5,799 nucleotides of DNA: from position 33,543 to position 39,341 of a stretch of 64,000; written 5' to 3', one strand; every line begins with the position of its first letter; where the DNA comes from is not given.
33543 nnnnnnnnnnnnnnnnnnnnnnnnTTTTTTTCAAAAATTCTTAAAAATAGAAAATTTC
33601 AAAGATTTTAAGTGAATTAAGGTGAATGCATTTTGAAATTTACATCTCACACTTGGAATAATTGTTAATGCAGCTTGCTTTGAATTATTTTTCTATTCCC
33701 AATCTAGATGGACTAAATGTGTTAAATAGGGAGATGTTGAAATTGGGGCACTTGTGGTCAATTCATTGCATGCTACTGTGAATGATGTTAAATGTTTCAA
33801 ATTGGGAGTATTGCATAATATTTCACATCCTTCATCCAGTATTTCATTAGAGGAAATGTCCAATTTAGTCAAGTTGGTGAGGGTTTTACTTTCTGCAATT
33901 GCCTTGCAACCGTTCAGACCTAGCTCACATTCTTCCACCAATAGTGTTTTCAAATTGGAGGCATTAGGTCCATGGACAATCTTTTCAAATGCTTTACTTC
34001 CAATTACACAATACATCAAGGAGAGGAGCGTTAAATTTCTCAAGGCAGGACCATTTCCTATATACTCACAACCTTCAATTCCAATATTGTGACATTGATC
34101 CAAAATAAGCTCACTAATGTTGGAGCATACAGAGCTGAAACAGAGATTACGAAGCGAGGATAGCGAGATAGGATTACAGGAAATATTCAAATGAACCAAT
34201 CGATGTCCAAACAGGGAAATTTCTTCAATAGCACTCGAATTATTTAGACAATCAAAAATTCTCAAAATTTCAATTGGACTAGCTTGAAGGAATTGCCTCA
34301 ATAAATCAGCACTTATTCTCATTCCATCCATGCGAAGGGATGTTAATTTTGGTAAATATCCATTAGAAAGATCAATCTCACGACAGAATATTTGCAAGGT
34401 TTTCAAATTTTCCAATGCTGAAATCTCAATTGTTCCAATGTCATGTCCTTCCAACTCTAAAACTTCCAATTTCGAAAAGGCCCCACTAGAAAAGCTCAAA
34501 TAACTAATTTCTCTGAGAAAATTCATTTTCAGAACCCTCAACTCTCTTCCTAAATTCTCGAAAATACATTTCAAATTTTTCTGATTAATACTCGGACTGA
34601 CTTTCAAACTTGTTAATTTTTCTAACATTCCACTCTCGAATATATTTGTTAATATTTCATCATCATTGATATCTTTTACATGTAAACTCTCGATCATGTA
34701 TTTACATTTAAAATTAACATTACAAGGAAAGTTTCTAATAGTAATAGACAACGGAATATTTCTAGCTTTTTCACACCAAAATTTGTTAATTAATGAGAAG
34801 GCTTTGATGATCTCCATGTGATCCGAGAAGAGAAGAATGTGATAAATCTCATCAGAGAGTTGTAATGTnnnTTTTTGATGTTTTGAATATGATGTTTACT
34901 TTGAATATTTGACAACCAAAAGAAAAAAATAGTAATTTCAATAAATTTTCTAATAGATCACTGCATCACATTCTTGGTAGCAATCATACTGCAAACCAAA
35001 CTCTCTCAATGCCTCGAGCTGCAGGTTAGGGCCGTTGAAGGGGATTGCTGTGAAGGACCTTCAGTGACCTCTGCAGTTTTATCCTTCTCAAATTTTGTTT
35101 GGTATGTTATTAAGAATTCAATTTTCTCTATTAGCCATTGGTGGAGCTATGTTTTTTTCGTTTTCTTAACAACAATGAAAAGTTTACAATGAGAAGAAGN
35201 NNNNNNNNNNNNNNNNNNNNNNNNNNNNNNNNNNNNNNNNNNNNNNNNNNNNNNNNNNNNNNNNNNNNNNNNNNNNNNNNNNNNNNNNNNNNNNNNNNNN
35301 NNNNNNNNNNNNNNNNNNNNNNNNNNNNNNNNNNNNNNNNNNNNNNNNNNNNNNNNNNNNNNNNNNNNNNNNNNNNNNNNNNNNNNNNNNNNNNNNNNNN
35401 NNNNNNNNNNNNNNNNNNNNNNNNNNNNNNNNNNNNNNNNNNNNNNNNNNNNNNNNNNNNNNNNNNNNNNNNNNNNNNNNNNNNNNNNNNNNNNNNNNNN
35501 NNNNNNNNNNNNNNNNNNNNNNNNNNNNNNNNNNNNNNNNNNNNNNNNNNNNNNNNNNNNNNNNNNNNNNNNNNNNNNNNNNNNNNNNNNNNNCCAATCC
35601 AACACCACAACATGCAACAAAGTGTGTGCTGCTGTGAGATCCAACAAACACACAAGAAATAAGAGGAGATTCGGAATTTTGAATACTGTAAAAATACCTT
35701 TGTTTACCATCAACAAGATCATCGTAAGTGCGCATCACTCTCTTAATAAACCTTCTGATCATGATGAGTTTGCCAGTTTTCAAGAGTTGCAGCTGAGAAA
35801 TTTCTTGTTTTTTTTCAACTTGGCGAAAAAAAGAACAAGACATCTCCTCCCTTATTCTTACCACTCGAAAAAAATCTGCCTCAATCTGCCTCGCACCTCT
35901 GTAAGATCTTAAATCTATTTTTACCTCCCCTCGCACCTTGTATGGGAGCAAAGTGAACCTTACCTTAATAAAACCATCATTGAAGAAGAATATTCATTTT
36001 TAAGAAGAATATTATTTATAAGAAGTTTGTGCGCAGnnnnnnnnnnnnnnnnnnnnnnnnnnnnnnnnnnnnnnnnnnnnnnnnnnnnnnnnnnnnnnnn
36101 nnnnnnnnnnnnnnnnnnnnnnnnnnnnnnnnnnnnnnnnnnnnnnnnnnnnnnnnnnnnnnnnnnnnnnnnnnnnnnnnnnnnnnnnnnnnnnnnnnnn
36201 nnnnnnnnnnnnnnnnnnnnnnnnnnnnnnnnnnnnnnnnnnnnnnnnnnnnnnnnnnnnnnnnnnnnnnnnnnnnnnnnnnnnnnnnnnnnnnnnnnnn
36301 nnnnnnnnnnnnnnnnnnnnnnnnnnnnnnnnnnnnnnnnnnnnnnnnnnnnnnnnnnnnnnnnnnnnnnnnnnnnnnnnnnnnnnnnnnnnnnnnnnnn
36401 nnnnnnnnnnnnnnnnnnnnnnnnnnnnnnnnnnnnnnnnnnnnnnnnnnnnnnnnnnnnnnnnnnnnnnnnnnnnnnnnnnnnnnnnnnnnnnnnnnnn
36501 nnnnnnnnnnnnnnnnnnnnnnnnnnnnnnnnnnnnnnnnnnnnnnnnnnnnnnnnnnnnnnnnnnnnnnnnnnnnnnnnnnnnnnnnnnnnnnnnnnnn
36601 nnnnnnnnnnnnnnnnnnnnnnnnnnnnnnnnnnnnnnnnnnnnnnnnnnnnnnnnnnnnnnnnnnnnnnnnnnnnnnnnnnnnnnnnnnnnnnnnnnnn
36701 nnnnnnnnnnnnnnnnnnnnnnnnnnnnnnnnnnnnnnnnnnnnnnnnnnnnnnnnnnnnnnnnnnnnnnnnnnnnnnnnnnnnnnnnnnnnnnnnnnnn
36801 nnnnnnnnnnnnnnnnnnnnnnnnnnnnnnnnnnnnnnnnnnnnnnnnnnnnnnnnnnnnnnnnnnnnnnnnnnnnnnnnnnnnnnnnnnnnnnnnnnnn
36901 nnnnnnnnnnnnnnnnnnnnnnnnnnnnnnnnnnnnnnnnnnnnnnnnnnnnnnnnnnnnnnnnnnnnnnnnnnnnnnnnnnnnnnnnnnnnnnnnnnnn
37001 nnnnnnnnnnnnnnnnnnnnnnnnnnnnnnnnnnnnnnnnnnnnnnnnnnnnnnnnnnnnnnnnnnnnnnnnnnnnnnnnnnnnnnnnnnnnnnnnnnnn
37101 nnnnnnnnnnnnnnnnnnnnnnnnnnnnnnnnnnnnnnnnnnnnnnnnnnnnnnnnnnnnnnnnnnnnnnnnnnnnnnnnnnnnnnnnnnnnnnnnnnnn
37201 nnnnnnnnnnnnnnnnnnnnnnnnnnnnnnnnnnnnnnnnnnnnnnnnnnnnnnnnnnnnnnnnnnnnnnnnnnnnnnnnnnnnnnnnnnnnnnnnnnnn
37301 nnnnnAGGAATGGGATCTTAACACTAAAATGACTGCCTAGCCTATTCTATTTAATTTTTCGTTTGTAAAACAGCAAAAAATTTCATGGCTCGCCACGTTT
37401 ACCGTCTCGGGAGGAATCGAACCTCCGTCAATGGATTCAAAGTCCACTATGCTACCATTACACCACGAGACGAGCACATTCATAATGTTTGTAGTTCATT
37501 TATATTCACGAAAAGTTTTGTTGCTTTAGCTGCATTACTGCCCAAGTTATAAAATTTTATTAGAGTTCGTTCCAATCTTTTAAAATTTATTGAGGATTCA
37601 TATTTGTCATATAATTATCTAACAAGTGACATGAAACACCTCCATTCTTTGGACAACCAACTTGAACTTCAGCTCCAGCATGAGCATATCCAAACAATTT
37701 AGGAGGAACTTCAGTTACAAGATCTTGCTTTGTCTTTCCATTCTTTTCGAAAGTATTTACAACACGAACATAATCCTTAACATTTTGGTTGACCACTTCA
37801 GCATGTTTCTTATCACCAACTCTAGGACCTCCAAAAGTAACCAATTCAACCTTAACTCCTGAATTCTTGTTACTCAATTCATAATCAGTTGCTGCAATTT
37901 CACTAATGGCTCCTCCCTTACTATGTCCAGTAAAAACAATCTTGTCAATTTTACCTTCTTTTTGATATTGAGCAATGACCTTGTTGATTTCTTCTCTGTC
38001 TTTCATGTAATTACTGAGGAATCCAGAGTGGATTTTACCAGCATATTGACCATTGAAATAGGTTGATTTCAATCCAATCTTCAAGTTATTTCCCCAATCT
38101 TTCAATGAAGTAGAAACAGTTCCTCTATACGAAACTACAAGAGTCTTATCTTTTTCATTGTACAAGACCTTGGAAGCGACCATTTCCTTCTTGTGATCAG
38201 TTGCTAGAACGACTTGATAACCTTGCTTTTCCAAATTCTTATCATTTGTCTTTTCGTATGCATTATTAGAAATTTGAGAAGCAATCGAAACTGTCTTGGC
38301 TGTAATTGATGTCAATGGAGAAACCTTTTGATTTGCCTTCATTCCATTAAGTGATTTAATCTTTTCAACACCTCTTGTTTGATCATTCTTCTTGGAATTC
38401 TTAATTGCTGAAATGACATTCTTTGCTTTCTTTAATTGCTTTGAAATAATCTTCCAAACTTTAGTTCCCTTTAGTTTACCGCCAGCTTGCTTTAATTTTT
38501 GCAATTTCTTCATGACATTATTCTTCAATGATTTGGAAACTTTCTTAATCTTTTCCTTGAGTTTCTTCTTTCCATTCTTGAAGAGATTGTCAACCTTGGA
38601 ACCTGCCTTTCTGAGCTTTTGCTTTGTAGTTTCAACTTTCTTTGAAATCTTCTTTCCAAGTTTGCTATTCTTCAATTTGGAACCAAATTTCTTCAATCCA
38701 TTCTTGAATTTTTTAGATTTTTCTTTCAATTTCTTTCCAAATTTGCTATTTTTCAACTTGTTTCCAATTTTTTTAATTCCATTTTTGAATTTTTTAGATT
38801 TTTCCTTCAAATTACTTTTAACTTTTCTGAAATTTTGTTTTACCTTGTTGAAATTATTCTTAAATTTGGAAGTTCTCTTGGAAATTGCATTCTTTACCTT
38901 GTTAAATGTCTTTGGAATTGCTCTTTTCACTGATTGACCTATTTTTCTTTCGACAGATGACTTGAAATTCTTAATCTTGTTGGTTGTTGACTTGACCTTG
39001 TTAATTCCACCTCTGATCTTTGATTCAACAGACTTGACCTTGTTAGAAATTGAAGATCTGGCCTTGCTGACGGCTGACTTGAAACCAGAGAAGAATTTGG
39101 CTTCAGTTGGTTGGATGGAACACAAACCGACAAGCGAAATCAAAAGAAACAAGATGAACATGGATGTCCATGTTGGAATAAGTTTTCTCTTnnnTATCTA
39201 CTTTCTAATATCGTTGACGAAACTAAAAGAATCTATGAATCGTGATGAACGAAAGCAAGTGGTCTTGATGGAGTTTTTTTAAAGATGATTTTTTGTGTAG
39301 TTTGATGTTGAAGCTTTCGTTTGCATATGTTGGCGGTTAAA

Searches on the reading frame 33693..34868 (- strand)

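Call 10: search_protein_families(library=pfam, proteins=[window:33693-34868:-], max_evalue=0.001)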
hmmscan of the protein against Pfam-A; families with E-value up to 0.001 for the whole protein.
window:33693-34868:- (391 aa): 3 families
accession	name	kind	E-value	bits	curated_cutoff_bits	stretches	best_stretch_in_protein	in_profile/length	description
PF13516.12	LRR_6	-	3.3e-07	30.3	23.4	0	330-349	2-21/24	Leucine Rich repeat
PF23598.1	LRR_14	-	1.2e-05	24.7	40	0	148-363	65-247/353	Leucine-rich repeat region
PF12799.13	LRR_4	-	0.00037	21.1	27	0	331-372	1-38/44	Leucine Rich repeats (2 copies)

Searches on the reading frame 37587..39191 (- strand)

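Call 10: search_protein_families(library=pfam, proteins=[window:37587-39191:-], max_evalue=0.001)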
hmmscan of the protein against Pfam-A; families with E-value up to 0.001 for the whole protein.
window:37587-39191:- (534 aa): 2 families
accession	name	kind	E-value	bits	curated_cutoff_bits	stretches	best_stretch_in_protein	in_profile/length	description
PF01764.32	Lipase_3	-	1.3e-26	93.6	22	1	352-497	1-137/140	Lipase (class 3)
PF01442.23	Apolipoprotein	-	7.1e-05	23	90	0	150-237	59-141/190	Apolipoprotein A1/A4/E domain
